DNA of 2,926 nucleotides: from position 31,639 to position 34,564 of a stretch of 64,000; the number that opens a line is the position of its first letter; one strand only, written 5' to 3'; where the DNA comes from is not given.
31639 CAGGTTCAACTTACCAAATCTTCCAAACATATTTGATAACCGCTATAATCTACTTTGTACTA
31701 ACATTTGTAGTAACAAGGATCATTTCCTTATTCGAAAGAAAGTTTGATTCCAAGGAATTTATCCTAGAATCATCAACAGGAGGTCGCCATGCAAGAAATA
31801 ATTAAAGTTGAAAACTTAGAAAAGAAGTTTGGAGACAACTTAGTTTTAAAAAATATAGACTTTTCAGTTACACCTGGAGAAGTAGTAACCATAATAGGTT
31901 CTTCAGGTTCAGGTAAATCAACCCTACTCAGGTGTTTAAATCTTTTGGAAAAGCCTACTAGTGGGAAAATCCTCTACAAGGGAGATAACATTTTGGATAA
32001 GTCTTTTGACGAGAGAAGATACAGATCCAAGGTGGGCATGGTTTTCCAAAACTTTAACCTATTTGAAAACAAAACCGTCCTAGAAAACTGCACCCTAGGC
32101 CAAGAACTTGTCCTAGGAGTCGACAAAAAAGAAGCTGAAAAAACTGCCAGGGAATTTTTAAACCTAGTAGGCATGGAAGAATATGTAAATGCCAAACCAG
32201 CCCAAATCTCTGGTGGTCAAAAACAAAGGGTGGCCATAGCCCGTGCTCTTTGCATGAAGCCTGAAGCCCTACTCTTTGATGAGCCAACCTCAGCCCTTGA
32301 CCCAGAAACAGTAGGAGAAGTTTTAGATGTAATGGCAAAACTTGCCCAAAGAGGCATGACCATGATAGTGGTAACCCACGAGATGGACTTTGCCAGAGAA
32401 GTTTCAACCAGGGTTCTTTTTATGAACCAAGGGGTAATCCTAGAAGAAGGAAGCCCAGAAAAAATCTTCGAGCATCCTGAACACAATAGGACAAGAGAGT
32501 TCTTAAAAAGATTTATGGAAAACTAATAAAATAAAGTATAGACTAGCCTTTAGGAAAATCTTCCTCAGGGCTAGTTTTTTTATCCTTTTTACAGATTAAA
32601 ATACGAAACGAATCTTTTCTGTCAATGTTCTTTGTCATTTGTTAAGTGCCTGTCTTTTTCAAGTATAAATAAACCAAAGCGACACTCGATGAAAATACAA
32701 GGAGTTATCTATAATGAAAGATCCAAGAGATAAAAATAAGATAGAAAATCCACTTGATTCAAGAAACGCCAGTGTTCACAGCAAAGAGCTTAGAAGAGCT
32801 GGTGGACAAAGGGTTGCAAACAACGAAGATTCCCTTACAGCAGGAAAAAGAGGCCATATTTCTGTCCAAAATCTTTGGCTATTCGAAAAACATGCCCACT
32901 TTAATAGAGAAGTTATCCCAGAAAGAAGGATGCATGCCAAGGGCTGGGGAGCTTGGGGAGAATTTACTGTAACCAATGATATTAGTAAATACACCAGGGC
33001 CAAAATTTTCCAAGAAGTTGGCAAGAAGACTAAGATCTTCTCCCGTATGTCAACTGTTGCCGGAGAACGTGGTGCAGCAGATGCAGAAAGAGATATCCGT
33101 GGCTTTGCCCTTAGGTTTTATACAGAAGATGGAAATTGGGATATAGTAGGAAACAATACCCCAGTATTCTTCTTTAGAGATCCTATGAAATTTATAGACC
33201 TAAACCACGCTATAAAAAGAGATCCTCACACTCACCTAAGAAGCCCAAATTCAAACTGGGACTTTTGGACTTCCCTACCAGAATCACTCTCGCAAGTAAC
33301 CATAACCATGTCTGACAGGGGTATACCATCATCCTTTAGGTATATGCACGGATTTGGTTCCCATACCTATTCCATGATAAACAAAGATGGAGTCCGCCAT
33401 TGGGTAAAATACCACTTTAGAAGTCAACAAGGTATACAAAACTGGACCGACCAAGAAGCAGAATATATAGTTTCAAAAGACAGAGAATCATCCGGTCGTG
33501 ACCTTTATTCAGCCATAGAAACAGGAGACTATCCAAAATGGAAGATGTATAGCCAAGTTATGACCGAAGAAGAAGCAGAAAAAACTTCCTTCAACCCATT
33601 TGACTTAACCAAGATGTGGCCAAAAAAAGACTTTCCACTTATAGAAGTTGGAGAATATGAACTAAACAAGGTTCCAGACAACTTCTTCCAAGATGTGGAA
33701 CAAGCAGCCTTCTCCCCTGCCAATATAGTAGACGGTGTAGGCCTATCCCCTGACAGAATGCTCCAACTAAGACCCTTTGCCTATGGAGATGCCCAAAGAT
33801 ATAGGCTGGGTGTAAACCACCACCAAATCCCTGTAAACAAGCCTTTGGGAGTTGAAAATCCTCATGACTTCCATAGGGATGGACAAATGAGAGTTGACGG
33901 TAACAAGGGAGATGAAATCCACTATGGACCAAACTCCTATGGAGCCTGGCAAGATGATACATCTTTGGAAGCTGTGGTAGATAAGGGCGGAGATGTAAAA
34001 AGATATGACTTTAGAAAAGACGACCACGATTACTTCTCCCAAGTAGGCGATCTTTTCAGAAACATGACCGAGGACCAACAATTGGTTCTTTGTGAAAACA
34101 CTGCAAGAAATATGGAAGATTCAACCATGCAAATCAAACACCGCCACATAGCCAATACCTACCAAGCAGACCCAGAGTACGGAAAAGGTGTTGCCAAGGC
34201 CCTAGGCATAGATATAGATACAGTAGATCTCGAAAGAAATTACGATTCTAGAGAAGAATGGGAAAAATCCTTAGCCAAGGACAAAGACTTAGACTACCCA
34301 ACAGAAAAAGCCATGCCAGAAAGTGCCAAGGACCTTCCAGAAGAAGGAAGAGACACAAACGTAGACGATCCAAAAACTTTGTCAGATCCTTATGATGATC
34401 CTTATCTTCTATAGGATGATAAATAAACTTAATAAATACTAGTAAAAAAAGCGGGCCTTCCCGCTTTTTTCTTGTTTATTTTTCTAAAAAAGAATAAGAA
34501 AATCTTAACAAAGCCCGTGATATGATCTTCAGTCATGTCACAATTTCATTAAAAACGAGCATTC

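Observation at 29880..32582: Lysine-type T-box riboswitch in front of a fused SBP-permease/ATPase polar amino-acid ABC importer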

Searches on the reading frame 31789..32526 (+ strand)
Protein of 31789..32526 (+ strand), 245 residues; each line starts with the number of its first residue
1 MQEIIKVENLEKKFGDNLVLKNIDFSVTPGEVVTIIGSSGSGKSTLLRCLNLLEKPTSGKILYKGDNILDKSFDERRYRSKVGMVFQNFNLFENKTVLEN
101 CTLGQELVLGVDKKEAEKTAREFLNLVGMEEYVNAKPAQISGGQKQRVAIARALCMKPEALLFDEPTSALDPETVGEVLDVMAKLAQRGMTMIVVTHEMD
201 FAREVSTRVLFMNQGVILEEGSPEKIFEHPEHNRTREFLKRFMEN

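Call 7: search_protein_families(library=pfam, proteins=[window:31789-32526:+])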
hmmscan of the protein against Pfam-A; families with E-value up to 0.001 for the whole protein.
window:31789-32526:+ (245 aa): 7 families
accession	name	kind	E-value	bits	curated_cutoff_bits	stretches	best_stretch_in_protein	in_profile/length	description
PF00005.33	ABC_tran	-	3.9e-39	134.8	25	1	20-168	1-137/137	ABC transporter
PF13304.12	AAA_21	-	2.3e-12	48.1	27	1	91-198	191-299/304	AAA domain, putative AbiEii toxin, Type IV TA system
PF02463.25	SMC_N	-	2.2e-08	34.2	40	1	31-207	25-207/220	RecF/RecN/SMC N terminal domain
PF09818.15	ABC_ATPase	-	6.4e-05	22.5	23.2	0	136-170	154-188/283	P-loop domain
PF13555.12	AAA_29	-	0.00038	20.6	27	1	26-49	18-41/61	P-loop containing region of AAA domain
PF13191.12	AAA_16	-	0.00075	20.5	32.6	0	29-56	24-51/167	AAA ATPase domain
PF13476.12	AAA_23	-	0.00089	20.4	27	0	21-52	13-41/201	AAA domain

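Call 9: search_protein_families(library=ncbifam, proteins=[window:31789-32526:+])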
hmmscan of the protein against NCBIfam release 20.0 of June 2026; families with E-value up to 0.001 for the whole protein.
window:31789-32526:+ (245 aa): 192 families (the best 25 are shown)
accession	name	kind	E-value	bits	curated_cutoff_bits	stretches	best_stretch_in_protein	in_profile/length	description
NF007027.0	PRK09493.1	equivalog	8.3e-89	297.1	379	1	4-241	1-238/240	glutamine ABC transporter ATP-binding protein GlnQ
NF008428.0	PRK11264.1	equivalog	5.2e-88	294.5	406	1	4-244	3-249/250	L-cystine ABC transporter ATP-binding protein TcyN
TIGR03005.1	ectoine_ehuA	equivalog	1.4e-82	276.8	345.4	1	5-243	1-251/252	ectoine/hydroxyectoine ABC transporter ATP-binding protein EhuA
NF007908.0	PRK10619.1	equivalog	1.1e-79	267.2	466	1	5-240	6-253/257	histidine ABC transporter ATP-binding protein HisP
TIGR00972.1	3a0107s01c2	equivalog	6.3e-72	241.9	343.2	1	5-240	2-244/248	phosphate ABC transporter ATP-binding protein PstB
NF008338.0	PRK11124.1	equivalog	5.5e-67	225.8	369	1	5-240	3-241/242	arginine ABC transporter ATP-binding protein ArtP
TIGR02315.1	ABC_phnC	equivalog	2.6e-63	213.7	266.1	1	4-228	1-235/243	phosphonate ABC transporter ATP-binding protein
TIGR01186.1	proV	subfamily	2.5e-62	211.1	326.6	1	12-240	1-231/363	betaine/proline/choline family ABC transporter ATP-binding protein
TIGR03265.1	PhnT2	equivalog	5.3e-61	206.8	457.7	1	2-239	2-235/353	putative 2-aminoethylphosphonate ABC transporter ATP-binding protein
TIGR02314.1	ABC_MetN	equivalog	1.7e-60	204.8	499.7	1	5-241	2-243/343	methionine ABC transporter ATP-binding protein MetN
TIGR04521.1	ECF_ATPase_2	equivalog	1e-59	201.9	330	1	17-232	18-238/279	energy-coupling factor transporter ATPase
TIGR04520.1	ECF_ATPase_1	equivalog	2.3e-58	197.8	315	1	5-232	1-229/269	energy-coupling factor transporter ATPase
TIGR00968.1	3a0106s01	subfamily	2.1e-57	194.4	342.75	1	5-239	1-231/237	sulfate ABC transporter ATP-binding protein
TIGR03608.1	L_ocin_972_ABC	subfamily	6.8e-56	189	254.85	1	7-206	1-201/206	putative bacteriocin export ABC transporter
NF043075.1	MMSYN1_0197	equivalog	7.6e-55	186.2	550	1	3-239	1-233/341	spermidine/putrescine ABC transporter ATP-binding protein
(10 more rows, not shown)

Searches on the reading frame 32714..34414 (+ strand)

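Call 7: search_protein_families(library=pfam, proteins=[window:32714-34414:+])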
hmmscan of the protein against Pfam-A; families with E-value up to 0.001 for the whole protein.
window:32714-34414:+ (566 aa): 2 families
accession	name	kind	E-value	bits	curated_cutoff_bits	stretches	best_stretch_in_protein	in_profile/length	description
PF00199.24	Catalase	-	8.2e-176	585.2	25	1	29-409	3-381/383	Catalase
PF06628.17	Catalase-rel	-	1e-17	64.5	30.1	1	436-497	3-65/65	Catalase-related immune-responsive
